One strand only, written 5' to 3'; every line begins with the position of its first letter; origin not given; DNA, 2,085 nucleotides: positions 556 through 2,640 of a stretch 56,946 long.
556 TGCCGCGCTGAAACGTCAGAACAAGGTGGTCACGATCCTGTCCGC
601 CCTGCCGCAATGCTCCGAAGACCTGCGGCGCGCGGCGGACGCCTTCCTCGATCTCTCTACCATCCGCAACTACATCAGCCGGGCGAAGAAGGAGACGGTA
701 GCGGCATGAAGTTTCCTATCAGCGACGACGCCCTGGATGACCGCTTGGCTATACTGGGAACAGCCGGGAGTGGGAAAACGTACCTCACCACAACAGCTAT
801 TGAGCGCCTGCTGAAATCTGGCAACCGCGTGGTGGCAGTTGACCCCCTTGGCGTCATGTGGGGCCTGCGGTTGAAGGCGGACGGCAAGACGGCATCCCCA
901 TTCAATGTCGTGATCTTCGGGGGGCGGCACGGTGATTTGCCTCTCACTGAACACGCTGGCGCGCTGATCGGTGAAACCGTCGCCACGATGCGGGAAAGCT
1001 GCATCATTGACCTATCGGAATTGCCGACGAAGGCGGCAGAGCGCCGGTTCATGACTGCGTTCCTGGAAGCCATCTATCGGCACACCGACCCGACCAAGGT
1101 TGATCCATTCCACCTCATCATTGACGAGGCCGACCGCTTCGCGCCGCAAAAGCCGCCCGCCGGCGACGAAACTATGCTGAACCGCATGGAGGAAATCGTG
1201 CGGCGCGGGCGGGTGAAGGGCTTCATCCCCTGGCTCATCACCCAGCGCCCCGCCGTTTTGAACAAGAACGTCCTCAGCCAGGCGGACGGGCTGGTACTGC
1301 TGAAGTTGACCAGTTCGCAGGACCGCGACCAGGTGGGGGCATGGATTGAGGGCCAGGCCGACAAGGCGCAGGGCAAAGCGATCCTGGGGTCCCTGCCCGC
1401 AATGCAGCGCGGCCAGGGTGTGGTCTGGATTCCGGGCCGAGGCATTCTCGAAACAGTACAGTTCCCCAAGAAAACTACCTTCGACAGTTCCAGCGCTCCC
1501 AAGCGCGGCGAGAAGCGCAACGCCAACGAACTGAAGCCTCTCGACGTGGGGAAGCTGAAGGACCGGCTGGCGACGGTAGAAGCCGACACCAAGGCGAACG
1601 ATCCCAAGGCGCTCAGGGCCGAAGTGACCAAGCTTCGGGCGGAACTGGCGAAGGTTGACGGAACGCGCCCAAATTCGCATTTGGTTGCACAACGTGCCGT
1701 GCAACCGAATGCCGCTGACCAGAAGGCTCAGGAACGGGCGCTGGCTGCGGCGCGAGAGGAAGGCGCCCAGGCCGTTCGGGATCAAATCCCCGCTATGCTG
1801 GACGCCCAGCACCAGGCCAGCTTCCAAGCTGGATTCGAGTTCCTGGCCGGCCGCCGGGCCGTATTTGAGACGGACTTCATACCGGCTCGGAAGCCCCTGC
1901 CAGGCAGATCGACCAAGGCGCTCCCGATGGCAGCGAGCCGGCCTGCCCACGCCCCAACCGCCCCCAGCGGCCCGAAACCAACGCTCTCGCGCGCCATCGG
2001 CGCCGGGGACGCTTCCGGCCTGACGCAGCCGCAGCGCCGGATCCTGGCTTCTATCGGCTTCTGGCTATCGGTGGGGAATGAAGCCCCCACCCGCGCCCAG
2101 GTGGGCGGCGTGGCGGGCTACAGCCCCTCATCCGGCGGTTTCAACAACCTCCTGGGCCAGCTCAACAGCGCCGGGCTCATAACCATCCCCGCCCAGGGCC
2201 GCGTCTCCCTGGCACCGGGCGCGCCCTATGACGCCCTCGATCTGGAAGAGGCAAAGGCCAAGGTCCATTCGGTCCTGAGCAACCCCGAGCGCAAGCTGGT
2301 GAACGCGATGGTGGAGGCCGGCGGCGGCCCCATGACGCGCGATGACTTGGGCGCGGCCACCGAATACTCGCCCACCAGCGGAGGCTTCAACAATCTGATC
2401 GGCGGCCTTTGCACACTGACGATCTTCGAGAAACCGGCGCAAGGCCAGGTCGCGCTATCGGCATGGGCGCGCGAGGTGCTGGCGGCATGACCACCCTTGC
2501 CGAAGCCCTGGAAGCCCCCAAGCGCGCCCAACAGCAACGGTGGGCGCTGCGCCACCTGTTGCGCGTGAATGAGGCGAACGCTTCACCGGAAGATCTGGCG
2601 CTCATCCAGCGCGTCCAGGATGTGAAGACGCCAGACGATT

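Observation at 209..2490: Degenerate NYN domain plus HerA-like ATPase with twin wHTH tail: candidate undescribed effector-translocase module next to int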

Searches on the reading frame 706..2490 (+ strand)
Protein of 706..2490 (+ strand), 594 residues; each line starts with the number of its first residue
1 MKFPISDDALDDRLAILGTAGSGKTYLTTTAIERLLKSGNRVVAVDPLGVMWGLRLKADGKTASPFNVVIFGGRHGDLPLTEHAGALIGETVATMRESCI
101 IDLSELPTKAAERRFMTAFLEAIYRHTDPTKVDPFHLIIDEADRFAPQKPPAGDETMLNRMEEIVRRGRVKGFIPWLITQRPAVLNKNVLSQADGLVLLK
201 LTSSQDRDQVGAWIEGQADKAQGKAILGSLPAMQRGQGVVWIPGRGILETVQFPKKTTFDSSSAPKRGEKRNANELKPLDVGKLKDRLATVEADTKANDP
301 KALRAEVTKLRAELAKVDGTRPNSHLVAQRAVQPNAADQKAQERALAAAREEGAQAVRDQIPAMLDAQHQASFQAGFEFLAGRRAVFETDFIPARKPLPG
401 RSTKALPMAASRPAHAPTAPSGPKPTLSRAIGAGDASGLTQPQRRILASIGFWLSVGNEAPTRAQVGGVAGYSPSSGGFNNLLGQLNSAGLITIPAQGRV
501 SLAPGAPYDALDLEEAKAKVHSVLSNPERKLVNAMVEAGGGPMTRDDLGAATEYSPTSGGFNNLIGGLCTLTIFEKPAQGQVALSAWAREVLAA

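Call 5: search_protein_families(library=pfam, proteins=[window:706-2490:+], max_evalue=1)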
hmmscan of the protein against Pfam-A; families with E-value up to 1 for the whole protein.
window:706-2490:+ (594 aa): 15 families
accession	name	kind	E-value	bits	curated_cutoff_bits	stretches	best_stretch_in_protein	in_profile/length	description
PF01935.23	DUF87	-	4.3e-05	24.2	23.2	1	10-47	22-60/220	Helicase HerA, central domain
PF13401.12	AAA_22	-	0.00049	20.8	27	1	14-166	8-109/130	AAA domain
PF13191.12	AAA_16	-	0.0049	17.8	32.6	1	15-148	28-147/167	AAA ATPase domain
PF05872.18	HerA_C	-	0.0079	15.3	22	1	155-194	275-314/502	Helicase HerA-like C-terminal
PF10412.15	TrwB_AAD_bind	-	0.0081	15.5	20.5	1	4-49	8-53/387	Type IV secretion-system coupling protein DNA-binding domain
PF05729.18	NACHT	-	0.0093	16.2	26.7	0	13-29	2-18/167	NACHT domain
PF13245.12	AAA_19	-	0.018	15.7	25.1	1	13-46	13-48/134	AAA domain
PF24883.2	NPHP3_N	-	0.019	15.6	24.8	1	14-43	25-54/164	Nephrocystin 3, N-terminal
PF01656.29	CbiA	-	0.052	13.9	25.4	1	19-55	7-42/125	CobQ/CobB/MinD/ParA nucleotide binding domain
PF04851.21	ResIII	-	0.075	13.4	22.5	1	13-43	25-57/164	Type III restriction enzyme, res subunit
PF12846.13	AAA_10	-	0.13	11.7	27.5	1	14-48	24-58/362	AAA-like domain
PF06032.18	S-Me-THD_N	-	0.18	12.3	27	1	15-46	11-42/158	S-Me-THD-like, N-terminal domain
PF03029.23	ATP_bind_1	-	0.23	11.7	27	1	16-46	1-33/240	Conserved hypothetical ATP binding protein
PF00580.27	UvrD-helicase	-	0.28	11.3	23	1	12-40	14-42/271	UvrD/REP helicase N-terminal domain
PF19044.6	P-loop_TraG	-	0.36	9.9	25.8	1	15-46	33-64/413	TraG P-loop domain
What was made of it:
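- On HerA helicase (NCBIfam NF040819, NF042943; Pfam DUF87 + HerA_C): Pfam DUF87 is only just above its cut-off (24.2 against 23.2 bits) and matches residues 10-47 only (call 5).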

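Call 6: search_protein_families(library=padloc, proteins=[window:706-2490:+], max_evalue=1)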
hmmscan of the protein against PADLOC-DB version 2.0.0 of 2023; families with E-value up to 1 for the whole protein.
window:706-2490:+ (594 aa): 13 families
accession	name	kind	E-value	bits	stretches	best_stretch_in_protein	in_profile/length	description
PDLC04105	HerA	-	4e-20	69.9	1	81-240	364-522/576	-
PDLC01055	HerA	-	1.8e-16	58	2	97-206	382-485/532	Type III coevolved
PDLC04103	HerA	-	4.4e-15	53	2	88-236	389-539/579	-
PDLC04140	mad8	-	6.7e-11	40.2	1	8-214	24-266/314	mads_8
PDLC04104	HerA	-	2.4e-10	37.7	1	100-210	184-298/379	-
PDLC04102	HerA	-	8e-10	35.7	1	95-210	464-581/654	-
PDLC04100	HerA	-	2.4e-09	34.4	2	122-228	429-534/580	-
PDLC04106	HerA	-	6.4e-09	32.9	2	120-255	496-630/667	-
PDLC02185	HerA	-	1.2e-08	32.2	1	130-228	442-540/585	-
PDLC04098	HerA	-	2.6e-08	30.9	1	75-212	463-610/686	-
PDLC02188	HerA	-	3.7e-06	24.1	1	134-239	428-528/578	-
PDLC04097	HerA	-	0.0002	18.1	1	132-206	472-550/618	-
PDLC05064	PDC-S68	-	0.087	8.4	1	16-62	705-750/1273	-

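Call 7: search_protein_families(library=phrogs, proteins=[window:706-2490:+], max_evalue=0.1)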
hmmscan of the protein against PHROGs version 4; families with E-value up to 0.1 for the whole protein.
window:706-2490:+ (594 aa): 4 families
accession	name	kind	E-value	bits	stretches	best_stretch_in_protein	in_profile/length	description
phrog_2666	-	head and packaging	3.9e-23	82.9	1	11-269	321-548/555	terminase large subunit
phrog_7035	-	unknown function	2.2e-15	57.1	1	100-241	452-593/969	-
phrog_1358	-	moron, auxiliary metabolic gene and host takeover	0.0002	20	1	120-204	686-777/1382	FtsK/SpoIIIE-like protein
phrog_325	-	DNA, RNA and nucleotide metabolism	0.081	12.1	0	14-43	493-523/986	Dda-like helicase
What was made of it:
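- On FtsK/SpoIIIE/TraB translocases: Only a weak phrog_1358 'FtsK/SpoIIIE-like' hit at 2e-4 (call 7).
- phrog_2666, E=3.9e-23 (call 7).
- Tried and rejected: Terminase reading, prompted by phrog_2666 (call 7).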

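Call 8: search_protein_families(library=ncbifam, proteins=[window:706-2490:+], max_evalue=1)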
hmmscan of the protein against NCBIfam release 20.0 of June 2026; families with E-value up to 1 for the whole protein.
window:706-2490:+ (594 aa): 16 families
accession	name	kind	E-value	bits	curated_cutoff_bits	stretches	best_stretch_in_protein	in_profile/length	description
NF040819.1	helicase_HerA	equivalog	4.9e-10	38.5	970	1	116-211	386-477/561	DNA double-strand break repair helicase HerA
NF042943.1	HerA_antiphage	equivalog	5e-09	35.2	800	1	130-228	430-528/566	anti-phage-associated helicase HerA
NF042944.1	HerA_antiphage_2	equivalog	4.7e-06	25.6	850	1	133-212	427-506/576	anti-phage-associated helicase HerA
NF040937.1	HerA_Thermprot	equivalog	0.00029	19.4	800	1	127-210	343-423/487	DNA double-strand break repair helicase HerA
NF053655.1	CedD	equivalog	0.0018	17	600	1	13-46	223-256/527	DNA-translocating ATPase CedD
NF045975.1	VirB4_plasma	equivalog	0.0033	15.2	590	1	15-47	519-551/894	Mbov_0397 family ICE element conjugal transfer ATPase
TIGR03743.1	SXT_TraD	subfamily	0.0054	15.2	366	1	14-47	178-211/636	conjugative transfer system coupling protein TraD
NF010340.0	PRK13768.1-2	equivalog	0.014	15.2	293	1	15-45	7-37/265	GTPase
TIGR01166.1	cbiO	subfamily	0.027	13.9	211.8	0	490-537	40-87/190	cobalt ABC transporter, ATP-binding protein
NF033849.1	ser_rich_anae_1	subfamily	0.038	11.3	650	1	159-214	1048-1103/1163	serine-rich protein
NF005378.0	PRK06921.1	subfamily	0.069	12.2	207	1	12-38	118-144/266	hypothetical protein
NF005992.0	PRK08116.1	subfamily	0.092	11.9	189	1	14-46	117-149/269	hypothetical protein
TIGR00176.1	mobB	equivalog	0.1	12.6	76.2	1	14-45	2-33/155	molybdopterin-guanine dinucleotide biosynthesis protein B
TIGR04520.1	ECF_ATPase_1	equivalog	0.13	11.6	315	0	493-537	52-96/269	energy-coupling factor transporter ATPase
NF005304.0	PRK06835.1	equivalog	0.13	11.3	215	1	12-43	184-215/330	ATP-binding protein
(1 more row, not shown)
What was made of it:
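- On HerA helicase (NCBIfam NF040819, NF042943; Pfam DUF87 + HerA_C): NF042943: 35.2 bits against 800 (call 8).
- Closest known: HerA helicase with its partners. Different: Scores are far below the NCBIfam HerA cut-offs: 38.5 bits against 970 (call 8).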

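Call 10: search_dna_similar(query=window:706-2490:+, collection=phages, mode=protein, max_rows=30)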
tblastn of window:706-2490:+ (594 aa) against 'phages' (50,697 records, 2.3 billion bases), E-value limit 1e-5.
Records with a match: 1; places in all: 1; records where one place covers at least 80% of the query: 0.
Best place of each record, by identity: <60% 1.
By first word of the organism name: Caudoviricetes 1.
By host as written in the record: - 1.
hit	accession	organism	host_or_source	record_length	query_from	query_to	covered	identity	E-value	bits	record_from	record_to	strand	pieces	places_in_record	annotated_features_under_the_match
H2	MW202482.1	Caudoviricetes sp.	Manatee Spring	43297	8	582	77%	34.4%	5e-50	264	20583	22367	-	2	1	hera helicase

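Call 11: get_annotated_region(hit=H2, flank=8000)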
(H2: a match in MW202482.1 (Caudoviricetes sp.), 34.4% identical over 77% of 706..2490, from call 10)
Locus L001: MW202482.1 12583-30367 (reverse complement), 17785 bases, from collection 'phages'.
description: Podoviridae sp. isolate ct4oC223, complete genome.
organism: Caudoviricetes sp. (NCBI taxid 2832643)
taxonomy: Viruses; Duplodnaviria; Heunggongvirae; Uroviricota; Caudoviricetes
host: -; source: Manatee Spring; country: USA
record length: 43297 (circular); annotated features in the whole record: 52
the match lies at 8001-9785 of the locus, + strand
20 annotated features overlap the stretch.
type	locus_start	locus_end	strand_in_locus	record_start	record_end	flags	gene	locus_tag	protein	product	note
CDS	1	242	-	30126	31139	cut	-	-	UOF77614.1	hypothetical protein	-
CDS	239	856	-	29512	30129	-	-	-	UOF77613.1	hypothetical protein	-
CDS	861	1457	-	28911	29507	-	-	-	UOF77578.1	deddh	-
CDS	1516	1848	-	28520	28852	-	-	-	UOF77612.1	hypothetical protein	-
CDS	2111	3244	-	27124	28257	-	-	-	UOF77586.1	adenine specific methyltransferase mboiiA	-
CDS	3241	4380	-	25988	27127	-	-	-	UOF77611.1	hypothetical protein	-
CDS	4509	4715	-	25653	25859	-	-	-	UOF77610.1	Z-DNA binding protein 1/DNA complex dlM1-Z-DNA compleX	-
CDS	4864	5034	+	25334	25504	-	-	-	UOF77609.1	hypothetical protein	-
CDS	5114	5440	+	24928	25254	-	-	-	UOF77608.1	hypothetical protein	-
CDS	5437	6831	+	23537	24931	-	-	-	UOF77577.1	chromosome segregation protein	-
CDS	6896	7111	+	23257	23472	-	-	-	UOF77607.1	hypothetical protein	-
CDS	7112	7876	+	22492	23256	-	-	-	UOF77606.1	hypothetical protein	-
CDS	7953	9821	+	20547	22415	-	-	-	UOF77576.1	hera helicase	-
CDS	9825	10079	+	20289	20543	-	-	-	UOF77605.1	hypothetical protein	-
CDS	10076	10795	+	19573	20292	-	-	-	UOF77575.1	yqfb-like protein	-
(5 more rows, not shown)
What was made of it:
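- Tried and rejected: GenBank phages: a single 34%-identical hit, annotated 'hera helicase', in an uncultured Caudoviricetes genome (calls 10, 11).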

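Call 12: find_homologous_proteins(query=window:706-2490:+)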
Query window:706-2490:+ (594 aa): 2205 proteins with E <= 0.001 among 8000 candidates; the best 120 are listed.
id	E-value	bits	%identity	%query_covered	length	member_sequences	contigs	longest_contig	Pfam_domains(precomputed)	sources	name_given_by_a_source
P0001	0.0e+0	1312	100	100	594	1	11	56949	-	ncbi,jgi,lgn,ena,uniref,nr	ncbi:hypothetical protein [uncultured Devosia sp.]|uniref:ATP-binding protein n=1 Tax=uncultured Dev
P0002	7.1e-264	895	70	100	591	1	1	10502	-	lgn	-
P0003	3.9e-252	856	69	100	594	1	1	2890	-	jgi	jgi:uncharacterized protein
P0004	1.8e-237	808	68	100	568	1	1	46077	-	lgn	-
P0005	7.3e-230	783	65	100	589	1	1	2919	-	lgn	-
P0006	4.6e-217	740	61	100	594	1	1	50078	-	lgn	-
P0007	3.2e-212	724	60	100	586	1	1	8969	-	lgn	-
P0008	2.4e-202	692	60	99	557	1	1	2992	-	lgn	-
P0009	1.0e-201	690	60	100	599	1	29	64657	-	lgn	-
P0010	3.5e-198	678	55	100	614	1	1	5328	-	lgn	-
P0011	1.1e-193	663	58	100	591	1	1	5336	-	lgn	-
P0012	2.0e-190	652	56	99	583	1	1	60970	-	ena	-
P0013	1.3e-189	650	54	100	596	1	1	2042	-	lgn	-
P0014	1.9e-186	639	57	99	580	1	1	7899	-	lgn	-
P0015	1.2e-185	637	53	100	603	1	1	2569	-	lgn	-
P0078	2.1e-171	590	53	100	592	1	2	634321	-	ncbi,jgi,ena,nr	ncbi:MAG TPA: hypothetical protein VKX28_26710 [Xanthobacteraceae bacterium]|nr:hypothetical protein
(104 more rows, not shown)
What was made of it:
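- The ATPase core is highly conserved (50-60% identity across many phages, call 12), and the architecture is uniform across thousands of clusters.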

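Call 13: find_encoding_contigs(protein=P0001, flank=10000, max_places=6)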
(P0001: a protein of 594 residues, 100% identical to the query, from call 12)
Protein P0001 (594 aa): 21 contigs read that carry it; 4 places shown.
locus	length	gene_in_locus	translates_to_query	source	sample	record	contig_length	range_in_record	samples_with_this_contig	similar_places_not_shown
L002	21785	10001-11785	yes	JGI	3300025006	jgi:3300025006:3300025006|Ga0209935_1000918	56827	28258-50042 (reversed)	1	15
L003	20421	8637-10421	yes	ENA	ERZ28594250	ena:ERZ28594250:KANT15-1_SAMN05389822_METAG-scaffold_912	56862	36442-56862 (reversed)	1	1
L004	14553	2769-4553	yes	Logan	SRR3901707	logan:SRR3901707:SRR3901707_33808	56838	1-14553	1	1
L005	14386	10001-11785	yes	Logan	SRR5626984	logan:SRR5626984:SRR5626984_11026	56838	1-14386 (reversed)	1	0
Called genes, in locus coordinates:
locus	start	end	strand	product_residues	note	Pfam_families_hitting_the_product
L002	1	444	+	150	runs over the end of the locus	-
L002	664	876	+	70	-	-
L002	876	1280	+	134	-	-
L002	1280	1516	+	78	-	-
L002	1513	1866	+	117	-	-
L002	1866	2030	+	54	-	-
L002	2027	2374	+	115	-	-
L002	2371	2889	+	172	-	-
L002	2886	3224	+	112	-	-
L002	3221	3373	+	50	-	-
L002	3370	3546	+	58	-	-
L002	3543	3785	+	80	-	-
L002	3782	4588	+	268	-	PF04404:ERF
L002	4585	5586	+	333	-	-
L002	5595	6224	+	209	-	PF09588:YqaJ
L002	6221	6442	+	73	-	-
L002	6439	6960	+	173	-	-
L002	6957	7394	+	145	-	-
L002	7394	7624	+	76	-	-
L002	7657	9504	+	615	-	PF02195:ParB_N (faint)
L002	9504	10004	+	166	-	PF01936:NYN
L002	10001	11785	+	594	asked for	-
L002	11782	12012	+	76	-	-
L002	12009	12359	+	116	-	-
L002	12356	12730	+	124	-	PF03692:CxxCxxCC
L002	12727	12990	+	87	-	-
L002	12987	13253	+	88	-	-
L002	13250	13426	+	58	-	-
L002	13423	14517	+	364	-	PF00589:Phage_integrase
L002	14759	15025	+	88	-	-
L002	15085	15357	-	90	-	-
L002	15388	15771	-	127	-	-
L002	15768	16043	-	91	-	-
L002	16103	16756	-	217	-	-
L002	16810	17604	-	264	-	-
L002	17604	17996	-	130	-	-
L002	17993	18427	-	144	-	PF07486:Hydrolase_2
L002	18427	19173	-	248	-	-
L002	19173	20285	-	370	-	-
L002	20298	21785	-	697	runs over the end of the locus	-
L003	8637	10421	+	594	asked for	-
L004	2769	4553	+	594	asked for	-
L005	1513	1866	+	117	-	-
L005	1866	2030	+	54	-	-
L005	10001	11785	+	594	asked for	-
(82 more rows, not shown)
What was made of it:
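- Checked: The order is Erf - 333 aa - YqaJ - ... - 615-aa ParB_N protein - NYN - ATPase - six small genes - integrase (call 13).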

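Call 15: find_encoding_contigs(protein=P0009, flank=8000, max_places=1)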
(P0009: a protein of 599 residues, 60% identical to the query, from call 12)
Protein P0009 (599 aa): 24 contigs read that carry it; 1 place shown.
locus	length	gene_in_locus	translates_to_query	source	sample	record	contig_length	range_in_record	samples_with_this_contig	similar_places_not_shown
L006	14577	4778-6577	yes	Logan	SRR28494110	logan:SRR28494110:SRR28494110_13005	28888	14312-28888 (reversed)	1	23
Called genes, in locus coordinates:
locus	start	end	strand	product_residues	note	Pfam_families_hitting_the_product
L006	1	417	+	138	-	?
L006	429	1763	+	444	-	PF02739:5_3_exonuc_N, PF01367:5_3_exonuc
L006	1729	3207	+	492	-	-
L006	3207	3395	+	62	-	-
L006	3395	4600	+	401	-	PF03837:RecT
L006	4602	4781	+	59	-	-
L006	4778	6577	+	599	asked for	-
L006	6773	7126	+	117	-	-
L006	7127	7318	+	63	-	-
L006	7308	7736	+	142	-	-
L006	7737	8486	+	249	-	PF01555:N6_N4_Mtase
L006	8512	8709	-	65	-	PF28077:THIVI_2564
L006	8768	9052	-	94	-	-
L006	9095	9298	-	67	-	-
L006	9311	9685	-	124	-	-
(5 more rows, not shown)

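Call 16: find_encoding_contigs(protein=P0006, flank=8000, max_places=1)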
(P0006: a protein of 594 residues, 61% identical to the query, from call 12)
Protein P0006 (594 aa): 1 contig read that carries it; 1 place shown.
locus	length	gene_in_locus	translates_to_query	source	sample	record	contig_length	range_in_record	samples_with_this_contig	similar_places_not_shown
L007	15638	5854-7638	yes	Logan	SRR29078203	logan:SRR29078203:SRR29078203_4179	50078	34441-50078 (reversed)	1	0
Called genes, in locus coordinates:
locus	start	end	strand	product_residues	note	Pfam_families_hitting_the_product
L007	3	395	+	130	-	?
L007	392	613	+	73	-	-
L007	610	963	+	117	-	-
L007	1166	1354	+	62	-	-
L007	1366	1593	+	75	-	-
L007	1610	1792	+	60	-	-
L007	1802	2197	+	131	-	PF11672:DUF3268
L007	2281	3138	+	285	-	PF04404:ERF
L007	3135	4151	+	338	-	-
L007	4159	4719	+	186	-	-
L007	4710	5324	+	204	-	PF09588:YqaJ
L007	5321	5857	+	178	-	-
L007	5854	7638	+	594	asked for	-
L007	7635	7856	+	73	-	-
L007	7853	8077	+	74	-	-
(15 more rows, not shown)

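Call 17: find_encoding_contigs(protein=P0078, flank=10000, max_places=1)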
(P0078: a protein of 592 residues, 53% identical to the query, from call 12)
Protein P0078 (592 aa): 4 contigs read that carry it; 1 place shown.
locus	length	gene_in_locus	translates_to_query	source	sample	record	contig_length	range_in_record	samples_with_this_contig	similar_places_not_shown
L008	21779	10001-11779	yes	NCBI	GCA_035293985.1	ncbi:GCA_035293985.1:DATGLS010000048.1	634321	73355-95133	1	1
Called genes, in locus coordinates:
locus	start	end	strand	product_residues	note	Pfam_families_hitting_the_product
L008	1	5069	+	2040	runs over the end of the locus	PF23197:IG_AIR9 (faint)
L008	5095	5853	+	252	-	-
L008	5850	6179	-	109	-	-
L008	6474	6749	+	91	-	-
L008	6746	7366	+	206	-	-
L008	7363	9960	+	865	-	PF01555:N6_N4_Mtase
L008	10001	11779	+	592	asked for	-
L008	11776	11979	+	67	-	-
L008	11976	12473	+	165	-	-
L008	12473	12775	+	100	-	-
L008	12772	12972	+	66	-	-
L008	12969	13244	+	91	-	-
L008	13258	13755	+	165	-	-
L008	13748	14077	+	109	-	-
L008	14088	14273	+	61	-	-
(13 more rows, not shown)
